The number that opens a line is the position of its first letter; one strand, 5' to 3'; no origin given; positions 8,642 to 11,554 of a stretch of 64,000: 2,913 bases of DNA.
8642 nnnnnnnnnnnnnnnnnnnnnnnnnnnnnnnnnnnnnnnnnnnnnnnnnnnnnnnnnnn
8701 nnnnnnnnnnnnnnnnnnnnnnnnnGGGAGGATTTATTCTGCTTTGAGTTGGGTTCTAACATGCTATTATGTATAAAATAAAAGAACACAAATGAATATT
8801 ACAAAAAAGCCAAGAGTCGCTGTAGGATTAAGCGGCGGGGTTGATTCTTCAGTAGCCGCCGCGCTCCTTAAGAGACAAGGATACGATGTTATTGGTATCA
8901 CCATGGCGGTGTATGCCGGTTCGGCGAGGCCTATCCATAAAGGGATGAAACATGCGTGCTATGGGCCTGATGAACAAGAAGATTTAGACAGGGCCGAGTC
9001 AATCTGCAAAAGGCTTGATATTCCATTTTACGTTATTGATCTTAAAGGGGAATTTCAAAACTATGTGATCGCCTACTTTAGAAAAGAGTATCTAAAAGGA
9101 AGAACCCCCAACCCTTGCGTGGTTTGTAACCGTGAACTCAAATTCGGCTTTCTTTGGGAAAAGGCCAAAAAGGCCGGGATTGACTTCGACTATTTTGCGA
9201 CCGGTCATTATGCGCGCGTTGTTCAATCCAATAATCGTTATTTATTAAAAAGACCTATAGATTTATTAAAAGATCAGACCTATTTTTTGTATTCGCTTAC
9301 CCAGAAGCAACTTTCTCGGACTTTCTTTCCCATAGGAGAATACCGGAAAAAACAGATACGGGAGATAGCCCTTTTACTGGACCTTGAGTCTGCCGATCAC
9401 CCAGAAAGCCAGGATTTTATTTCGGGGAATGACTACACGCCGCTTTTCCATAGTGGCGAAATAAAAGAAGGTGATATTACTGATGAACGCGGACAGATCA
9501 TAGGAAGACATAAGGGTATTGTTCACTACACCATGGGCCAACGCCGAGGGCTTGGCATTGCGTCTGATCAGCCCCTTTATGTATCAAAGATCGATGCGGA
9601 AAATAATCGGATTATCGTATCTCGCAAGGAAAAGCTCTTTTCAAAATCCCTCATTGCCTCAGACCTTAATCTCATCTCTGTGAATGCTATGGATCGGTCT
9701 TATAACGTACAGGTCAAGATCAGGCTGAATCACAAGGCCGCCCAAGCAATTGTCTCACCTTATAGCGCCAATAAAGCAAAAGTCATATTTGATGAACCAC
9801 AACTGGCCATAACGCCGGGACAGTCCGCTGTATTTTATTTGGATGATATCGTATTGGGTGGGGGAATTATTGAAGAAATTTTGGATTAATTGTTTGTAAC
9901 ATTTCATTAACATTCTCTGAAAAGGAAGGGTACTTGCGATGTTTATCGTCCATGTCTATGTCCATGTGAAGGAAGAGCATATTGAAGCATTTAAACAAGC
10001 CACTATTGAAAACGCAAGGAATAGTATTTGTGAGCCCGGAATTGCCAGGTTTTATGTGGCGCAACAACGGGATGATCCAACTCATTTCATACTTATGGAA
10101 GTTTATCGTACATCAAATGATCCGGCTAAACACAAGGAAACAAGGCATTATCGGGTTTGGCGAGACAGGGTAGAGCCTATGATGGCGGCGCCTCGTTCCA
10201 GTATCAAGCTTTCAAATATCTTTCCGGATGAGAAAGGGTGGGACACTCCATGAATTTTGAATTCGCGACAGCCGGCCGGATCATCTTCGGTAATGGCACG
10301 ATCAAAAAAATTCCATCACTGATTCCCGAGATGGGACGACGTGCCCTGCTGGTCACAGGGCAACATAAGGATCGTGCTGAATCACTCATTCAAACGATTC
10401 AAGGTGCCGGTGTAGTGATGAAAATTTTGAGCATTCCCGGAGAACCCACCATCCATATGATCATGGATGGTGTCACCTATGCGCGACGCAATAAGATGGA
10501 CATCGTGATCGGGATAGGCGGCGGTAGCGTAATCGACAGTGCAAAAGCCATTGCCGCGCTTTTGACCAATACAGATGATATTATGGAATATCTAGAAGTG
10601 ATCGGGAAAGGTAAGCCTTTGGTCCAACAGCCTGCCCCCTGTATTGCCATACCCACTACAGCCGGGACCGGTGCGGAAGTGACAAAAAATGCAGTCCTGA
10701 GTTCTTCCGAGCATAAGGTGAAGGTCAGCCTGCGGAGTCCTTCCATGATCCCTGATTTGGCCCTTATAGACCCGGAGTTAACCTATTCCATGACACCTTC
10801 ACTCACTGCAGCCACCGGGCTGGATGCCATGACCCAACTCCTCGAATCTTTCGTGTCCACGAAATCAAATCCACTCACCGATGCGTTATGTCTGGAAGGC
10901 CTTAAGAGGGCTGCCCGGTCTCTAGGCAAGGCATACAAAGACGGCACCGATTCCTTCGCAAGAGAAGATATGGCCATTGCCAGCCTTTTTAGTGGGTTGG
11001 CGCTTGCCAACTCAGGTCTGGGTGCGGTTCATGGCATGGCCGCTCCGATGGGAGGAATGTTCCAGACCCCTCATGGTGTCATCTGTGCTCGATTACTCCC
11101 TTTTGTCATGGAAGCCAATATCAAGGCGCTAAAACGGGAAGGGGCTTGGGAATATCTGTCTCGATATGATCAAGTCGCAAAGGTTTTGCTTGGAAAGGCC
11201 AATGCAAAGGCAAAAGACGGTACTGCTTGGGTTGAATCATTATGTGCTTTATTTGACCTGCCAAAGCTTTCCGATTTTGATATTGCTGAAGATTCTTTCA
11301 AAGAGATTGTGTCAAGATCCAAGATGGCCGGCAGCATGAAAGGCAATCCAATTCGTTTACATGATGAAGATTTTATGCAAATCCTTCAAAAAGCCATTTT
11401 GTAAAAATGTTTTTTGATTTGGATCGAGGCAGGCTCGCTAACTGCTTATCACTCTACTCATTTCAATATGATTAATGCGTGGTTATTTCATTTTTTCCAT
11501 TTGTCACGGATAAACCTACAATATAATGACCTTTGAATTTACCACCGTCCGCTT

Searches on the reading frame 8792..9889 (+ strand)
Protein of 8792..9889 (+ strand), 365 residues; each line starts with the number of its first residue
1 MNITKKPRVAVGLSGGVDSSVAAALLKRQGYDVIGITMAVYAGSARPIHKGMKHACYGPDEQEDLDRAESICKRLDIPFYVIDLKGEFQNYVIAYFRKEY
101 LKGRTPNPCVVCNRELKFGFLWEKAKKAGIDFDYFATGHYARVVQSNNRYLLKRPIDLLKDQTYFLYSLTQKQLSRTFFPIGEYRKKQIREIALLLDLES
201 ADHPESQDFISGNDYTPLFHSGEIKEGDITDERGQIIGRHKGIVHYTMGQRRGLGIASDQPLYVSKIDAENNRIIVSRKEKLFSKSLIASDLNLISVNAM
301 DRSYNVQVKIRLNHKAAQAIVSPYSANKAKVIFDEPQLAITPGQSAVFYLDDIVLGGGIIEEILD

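Call 87: search_protein_families(library=pfam, proteins=[window:8792-9889:+], max_evalue=0.00001)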
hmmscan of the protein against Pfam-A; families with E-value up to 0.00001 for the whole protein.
window:8792-9889:+ (365 aa): 3 families
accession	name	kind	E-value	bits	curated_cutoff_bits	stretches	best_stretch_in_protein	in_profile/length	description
PF03054.22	tRNA_Me_trans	-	5.2e-67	225.9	20.6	1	8-208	2-196/202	tRNA methyl transferase HUP domain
PF20259.3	tRNA_Me_trans_M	-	2.6e-19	68.9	27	1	224-278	10-66/66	tRNA methyl transferase PRC-barrel domain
PF20258.4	tRNA_Me_trans_C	-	4.8e-19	68.9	20.6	1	285-360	2-77/77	Aminomethyltransferase beta-barrel domain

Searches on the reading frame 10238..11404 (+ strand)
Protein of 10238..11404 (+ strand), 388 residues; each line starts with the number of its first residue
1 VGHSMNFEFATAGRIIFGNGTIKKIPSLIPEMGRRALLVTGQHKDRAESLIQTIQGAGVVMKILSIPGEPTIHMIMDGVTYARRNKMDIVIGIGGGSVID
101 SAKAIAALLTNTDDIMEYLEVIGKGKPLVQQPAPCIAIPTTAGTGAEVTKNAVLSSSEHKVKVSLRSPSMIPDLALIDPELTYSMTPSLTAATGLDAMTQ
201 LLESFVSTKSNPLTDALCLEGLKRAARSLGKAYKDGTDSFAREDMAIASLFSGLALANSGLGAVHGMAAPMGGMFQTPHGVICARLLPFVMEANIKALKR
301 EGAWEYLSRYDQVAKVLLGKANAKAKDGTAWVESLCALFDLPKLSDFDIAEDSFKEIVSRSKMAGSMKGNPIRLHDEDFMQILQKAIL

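Call 87: search_protein_families(library=pfam, proteins=[window:10238-11404:+], max_evalue=0.00001)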
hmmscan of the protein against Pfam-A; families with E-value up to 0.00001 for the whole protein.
window:10238-11404:+ (388 aa): 3 families
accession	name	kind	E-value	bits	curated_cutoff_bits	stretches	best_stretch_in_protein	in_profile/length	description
PF00465.25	Fe-ADH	-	5.7e-49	166.4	31.3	1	14-179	3-168/168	Iron-containing alcohol dehydrogenase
PF25137.1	ADH_Fe_C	-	1.3e-40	139.7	27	1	190-386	1-193/194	Fe-containing alcohol dehydrogenase family, C-terminal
PF13685.12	Fe-ADH_2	-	2.1e-10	41.2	28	1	17-109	2-97/149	Iron-containing alcohol dehydrogenase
